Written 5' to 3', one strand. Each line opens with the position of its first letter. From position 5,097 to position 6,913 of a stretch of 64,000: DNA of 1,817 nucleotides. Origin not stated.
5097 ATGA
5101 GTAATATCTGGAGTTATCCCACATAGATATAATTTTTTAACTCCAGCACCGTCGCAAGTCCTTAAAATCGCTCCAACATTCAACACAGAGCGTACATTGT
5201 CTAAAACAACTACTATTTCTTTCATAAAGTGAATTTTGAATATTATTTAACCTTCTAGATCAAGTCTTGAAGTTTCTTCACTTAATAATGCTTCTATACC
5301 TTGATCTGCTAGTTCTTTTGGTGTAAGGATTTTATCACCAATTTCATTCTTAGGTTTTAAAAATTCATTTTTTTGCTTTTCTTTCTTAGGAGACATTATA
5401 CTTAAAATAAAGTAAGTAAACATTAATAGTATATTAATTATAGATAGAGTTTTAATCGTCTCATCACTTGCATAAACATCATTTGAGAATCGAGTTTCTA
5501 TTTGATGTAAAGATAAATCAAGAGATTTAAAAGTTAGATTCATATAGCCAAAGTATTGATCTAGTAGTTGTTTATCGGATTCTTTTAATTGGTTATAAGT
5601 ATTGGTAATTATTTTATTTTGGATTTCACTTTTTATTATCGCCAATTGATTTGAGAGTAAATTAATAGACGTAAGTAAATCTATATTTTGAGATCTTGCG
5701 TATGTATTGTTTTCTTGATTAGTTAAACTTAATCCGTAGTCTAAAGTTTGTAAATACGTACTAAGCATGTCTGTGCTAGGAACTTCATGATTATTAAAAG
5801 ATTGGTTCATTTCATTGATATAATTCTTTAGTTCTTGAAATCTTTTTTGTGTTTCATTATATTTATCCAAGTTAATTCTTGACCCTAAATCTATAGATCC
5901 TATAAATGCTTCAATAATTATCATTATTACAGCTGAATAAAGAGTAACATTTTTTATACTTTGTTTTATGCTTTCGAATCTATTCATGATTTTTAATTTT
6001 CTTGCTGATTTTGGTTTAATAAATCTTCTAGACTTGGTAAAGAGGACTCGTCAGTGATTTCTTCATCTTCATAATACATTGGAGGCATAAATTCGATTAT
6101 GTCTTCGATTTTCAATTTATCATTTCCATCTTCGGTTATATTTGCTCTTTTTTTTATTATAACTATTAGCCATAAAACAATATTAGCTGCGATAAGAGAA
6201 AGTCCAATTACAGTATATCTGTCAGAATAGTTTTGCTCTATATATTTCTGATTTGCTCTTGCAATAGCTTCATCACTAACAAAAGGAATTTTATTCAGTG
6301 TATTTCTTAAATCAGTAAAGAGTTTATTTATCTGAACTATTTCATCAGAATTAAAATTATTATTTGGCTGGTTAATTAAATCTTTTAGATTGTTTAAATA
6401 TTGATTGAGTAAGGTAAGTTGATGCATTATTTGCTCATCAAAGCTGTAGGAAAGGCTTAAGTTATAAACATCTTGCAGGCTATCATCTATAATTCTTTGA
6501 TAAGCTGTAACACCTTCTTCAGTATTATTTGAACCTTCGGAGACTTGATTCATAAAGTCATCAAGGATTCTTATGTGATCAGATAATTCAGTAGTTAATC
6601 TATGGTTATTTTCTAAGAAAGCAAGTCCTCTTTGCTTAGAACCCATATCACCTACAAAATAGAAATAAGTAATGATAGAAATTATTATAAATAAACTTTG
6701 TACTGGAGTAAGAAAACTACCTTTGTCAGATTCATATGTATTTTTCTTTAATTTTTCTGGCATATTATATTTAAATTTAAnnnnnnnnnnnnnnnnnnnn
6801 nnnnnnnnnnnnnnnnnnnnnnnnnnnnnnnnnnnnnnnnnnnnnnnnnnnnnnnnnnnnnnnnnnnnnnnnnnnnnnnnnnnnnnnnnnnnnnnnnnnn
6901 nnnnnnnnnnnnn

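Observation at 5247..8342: Four tandem paralogous two-TM membrane proteins with periplasmic helical domain and EF-hand-like acidic cytoplasmic tails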

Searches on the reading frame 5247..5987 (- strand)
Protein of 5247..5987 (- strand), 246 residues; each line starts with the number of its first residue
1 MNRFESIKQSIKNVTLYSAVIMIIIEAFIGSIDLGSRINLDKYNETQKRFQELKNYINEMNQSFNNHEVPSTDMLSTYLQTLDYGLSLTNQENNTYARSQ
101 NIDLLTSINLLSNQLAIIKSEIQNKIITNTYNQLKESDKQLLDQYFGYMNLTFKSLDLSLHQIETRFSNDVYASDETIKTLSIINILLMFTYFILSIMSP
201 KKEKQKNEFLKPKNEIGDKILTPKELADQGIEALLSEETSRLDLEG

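Call 3: search_protein_families(library=pfam, proteins=[window:5247-5987:-], max_evalue=10)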
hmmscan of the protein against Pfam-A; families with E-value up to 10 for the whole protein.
window:5247-5987:- (246 aa): 3 families
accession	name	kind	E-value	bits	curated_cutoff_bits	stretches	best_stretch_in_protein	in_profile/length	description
PF10864.13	DUF2663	-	0.047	14.5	25.2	1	183-219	59-95/127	Protein of unknown function (DUF2663)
PF19360.4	TadB_TadC_N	-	0.09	13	27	1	19-78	20-81/143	TadB/TadC N-terminal domain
PF09716.15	ETRAMP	-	10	6.7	29.1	1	178-219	4-47/81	Malarial early transcribed membrane protein (ETRAMP)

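Call 16: search_protein_representatives(alignment_id=A1)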
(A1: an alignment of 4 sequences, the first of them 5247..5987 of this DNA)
Query: 4 sequences, 249 profile positions. Proteins with E-value up to 0.001 (for the whole library): 5; up to 1e-10: 4; up to 1e-30: 4. The best 5 are listed.
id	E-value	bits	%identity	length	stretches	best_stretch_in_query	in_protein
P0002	5.9e-95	334.0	-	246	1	1-249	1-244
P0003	8.9e-85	300.6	-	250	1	1-249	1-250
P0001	4.0e-74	265.8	-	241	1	11-245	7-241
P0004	3.0e-72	259.6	-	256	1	1-247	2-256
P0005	4.4e-08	49.4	-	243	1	56-232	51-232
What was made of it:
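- Restricted distribution: a HMMER profile scan of 1.84e9 representative proteins found only the four proteins plus P0005 (call 16).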

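Call 18: find_encoding_contigs(protein=P0005, flank=10000, max_places=6)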
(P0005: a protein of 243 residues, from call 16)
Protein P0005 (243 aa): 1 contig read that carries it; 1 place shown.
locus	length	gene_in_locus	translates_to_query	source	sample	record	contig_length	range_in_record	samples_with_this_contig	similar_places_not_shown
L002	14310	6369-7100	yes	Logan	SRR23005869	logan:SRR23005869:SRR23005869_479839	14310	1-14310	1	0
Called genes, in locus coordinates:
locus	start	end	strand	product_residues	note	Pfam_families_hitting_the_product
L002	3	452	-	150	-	?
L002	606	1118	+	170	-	PF01936:NYN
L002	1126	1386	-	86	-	-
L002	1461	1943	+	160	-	-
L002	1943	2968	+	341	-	PF01368:DHH, PF02272:DHHA1 (weak)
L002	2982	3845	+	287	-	PF00561:Abhydrolase_1 (weak), PF12146:Hydrolase_4 (weak), PF08538:DUF1749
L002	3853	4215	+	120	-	-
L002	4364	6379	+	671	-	PF17191:RecG_wedge, PF01336:tRNA_anti-codon (weak), PF00270:DEAD, PF04851:ResIII, PF00271:Helicase_C, PF22590:Cas3-like_C_2 (weak), PF19833:RecG_dom3_C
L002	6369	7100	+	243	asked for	-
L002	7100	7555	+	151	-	PF00588:SpoU_methylase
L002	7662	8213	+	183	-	PF03602:Cons_hypoth95, PF02005:TRM (weak), PF02475:TRM5-TYW2_MTfase (weak), PF05175:MTS, PF06325:PrmA (weak), PF01555:N6_N4_Mtase (faint), PF13847:Methyltransf_31 (weak), PF13649:Methyltransf_25 (weak)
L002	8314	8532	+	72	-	-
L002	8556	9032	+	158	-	PF01029:NusB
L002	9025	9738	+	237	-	PF22935:RM44_endonuclase, PF14622:Ribonucleas_3_3, PF00636:Ribonuclease_3, PF00035:dsrm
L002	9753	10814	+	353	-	-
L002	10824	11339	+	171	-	-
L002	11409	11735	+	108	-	PF00886:Ribosomal_S16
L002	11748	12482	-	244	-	-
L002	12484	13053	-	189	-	-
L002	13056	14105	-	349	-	PF11104:PilM_2, PF25216:Volactin (weak), PF14450:FtsA, PF06723:MreB_Mbl (weak)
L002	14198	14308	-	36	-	?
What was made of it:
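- Synteny: the order is recG-[P0005]-spoU-rsmD-rpmF-nusB-rnc in L002 (call 18).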

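Call 34: search_protein_families(library=ncbifam, proteins=[window:5247-5987:-, P0005], max_evalue=10)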
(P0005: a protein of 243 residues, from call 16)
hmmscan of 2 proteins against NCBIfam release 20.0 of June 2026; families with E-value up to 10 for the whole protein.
window:5247-5987:- (246 aa): 0 families

P0005 (243 aa): 0 families

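Call 46: search_protein_families(library=pfam, proteins=[P0005], max_evalue=10)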
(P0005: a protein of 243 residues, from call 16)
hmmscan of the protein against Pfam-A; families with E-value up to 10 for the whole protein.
P0005 (243 aa): 1 family
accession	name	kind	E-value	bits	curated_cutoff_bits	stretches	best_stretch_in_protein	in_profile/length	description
PF16533.10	SOAR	-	0.028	14.8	25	1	190-242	34-85/101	STIM1 Orai1-activating region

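Call 59: find_homologous_proteins(query=P0005, max_evalue=10)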
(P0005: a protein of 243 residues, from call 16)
Query P0005 (243 aa): 1 proteins with E <= 10 among 973 candidates.
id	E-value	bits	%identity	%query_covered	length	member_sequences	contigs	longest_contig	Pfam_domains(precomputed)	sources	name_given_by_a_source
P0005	1.7e-141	487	100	100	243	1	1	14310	-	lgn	-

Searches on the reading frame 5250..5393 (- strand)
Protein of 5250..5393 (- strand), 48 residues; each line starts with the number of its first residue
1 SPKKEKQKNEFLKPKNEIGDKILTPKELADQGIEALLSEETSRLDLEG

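Call 46: search_protein_families(library=pfam, proteins=[window:5250-5393:-], max_evalue=10)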
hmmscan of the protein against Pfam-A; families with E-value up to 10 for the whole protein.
seq(48 aa): 0 families

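Call 76: search_solved_structures(query=window:5250-5393:-, max_evalue=10)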
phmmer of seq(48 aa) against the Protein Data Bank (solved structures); distinct sequences matched with E-value up to 10: 0.

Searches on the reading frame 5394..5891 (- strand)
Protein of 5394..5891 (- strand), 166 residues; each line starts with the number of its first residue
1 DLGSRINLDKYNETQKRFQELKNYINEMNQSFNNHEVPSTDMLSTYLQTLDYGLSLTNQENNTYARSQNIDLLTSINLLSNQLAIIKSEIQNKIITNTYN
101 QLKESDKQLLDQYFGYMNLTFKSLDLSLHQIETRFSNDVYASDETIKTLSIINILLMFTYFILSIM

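Call 72: search_protein_families(library=ncbifam, proteins=[window:5394-5891:-], max_evalue=10)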
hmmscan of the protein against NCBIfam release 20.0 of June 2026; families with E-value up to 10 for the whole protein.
seq(166 aa): 0 families

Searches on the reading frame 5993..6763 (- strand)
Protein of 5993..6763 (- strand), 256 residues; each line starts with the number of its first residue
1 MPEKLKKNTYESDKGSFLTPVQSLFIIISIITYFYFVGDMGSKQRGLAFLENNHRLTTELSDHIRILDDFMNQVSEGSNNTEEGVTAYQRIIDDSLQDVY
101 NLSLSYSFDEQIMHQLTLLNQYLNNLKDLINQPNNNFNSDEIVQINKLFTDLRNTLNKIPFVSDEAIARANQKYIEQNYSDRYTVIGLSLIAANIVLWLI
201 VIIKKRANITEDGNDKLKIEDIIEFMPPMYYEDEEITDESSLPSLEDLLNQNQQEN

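Call 3: search_protein_families(library=pfam, proteins=[window:5993-6763:-], max_evalue=10)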
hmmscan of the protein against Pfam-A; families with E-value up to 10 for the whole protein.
window:5993-6763:- (256 aa): 6 families
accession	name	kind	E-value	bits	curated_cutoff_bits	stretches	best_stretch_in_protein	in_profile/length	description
PF11598.13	COMP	-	0.02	15.6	23.9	1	108-132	2-26/45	Cartilage oligomeric matrix protein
PF14523.12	Syntaxin_2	-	0.049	14.1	26.5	1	36-101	22-84/134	Syntaxin-like protein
PF22913.1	NBAS_11th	-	0.059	13.8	27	0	47-87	50-90/125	NBAS subunit of NRZ tethering complex, C-terminal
PF06265.16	YutD-like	-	0.082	13.4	25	1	32-74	32-74/85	Putative antitoxin YutD-like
PF25101.1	Spectrin_7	-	1.4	9.8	27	1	119-158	6-45/99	Animal spectrin repeats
PF12698.13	ABC2_membrane_3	-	1.4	8.4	31.6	1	27-197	13-181/347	ABC-2 family transporter protein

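Call 34: search_protein_families(library=ncbifam, proteins=[window:5993-6763:-], max_evalue=10)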
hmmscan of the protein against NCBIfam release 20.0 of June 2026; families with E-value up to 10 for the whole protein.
window:5993-6763:- (256 aa): 2 families
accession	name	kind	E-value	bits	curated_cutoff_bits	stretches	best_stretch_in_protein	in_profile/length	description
TIGR04527.1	mycoplas_twoTM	subfamily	4.6e-05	23.2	125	1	59-203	58-203/248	MG_279/MG_280 family protein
TIGR04116.1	CXXX_rpt_assoc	equivalog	0.2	11.8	50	0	120-158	20-57/90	CXXX repeat peptide modification system protein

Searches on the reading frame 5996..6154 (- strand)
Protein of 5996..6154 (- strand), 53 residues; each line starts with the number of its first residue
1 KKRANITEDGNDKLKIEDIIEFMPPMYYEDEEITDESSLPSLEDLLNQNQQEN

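Call 46: search_protein_families(library=pfam, proteins=[window:5996-6154:-], max_evalue=10)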
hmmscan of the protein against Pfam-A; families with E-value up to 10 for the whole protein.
seq(53 aa): 0 families

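Call 77: search_solved_structures(query=window:5996-6154:-, max_evalue=10)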
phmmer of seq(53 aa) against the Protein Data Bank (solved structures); distinct sequences matched with E-value up to 10: 2.
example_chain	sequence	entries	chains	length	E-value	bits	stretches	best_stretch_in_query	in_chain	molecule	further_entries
7y9n_A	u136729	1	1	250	0.22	15.2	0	33-51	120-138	Spike protein S2',5HB-H2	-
1q44_A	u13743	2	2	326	0.44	14.3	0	14-48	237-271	Steroid Sulfotransferase | Flavonol sulfotransferase-like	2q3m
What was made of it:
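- The equally acidic tails of A and B do not (calls 76, 77).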

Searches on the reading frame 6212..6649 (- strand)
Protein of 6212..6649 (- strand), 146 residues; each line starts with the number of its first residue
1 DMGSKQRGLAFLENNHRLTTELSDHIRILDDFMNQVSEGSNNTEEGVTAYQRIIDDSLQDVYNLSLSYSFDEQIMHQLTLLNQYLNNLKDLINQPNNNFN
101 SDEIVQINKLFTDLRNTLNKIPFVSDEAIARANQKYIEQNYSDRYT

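Call 42: search_protein_families(library=ncbifam, proteins=[window:6212-6649:-], max_evalue=10)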
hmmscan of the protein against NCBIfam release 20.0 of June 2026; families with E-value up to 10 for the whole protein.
seq(146 aa): 3 families
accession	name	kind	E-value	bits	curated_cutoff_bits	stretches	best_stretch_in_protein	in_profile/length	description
TIGR04527.1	mycoplas_twoTM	subfamily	0.0011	18.7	125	1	20-123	57-161/248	MG_279/MG_280 family protein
TIGR04116.1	CXXX_rpt_assoc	equivalog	0.041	14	50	2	82-120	20-57/90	CXXX repeat peptide modification system protein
TIGR02513.1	type_III_yscB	equivalog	0.044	14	90.05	0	27-92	62-128/140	YscB family type III secretion system chaperone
